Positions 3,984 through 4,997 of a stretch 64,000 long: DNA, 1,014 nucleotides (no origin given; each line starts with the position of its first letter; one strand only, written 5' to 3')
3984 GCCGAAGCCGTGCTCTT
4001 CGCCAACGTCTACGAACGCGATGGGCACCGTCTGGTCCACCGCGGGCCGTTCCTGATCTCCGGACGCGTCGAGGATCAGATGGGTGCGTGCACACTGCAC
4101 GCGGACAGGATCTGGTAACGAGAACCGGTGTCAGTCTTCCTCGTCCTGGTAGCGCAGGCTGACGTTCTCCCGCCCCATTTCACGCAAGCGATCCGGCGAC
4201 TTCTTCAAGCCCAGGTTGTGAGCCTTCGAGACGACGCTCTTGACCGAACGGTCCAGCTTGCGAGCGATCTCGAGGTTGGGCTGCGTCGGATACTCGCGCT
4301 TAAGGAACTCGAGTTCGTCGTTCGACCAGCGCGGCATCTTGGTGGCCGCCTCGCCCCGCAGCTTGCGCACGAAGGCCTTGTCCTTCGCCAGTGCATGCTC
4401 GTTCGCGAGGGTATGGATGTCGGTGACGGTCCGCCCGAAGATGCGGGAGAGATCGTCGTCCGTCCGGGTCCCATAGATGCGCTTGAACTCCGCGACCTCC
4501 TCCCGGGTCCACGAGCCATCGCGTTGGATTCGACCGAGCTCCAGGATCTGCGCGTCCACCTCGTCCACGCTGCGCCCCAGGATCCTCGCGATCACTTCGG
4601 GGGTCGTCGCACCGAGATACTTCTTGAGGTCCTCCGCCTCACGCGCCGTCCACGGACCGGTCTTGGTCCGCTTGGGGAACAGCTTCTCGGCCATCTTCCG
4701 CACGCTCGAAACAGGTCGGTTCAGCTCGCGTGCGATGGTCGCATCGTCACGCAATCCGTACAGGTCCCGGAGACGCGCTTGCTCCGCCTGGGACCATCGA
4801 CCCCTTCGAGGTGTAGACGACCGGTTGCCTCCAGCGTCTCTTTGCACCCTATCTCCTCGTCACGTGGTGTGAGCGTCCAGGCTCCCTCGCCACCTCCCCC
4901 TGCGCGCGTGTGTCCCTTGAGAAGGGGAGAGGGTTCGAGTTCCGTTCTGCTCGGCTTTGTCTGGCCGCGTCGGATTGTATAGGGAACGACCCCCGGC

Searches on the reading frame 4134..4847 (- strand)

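Call 72: search_protein_families(library=pfam, proteins=[window:4134-4847:-], max_evalue=0.0001)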
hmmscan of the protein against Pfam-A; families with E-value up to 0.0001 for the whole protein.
window:4134-4847:- (238 aa): 2 families
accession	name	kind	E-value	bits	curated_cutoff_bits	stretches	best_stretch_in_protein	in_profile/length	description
PF00249.37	Myb_DNA-binding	-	8.2e-06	26.3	24.4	0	64-97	2-38/46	Myb-like DNA-binding domain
PF08281.18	Sigma70_r4_2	-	4.8e-05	23.4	25.7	0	190-208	28-46/54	Sigma-70, region 4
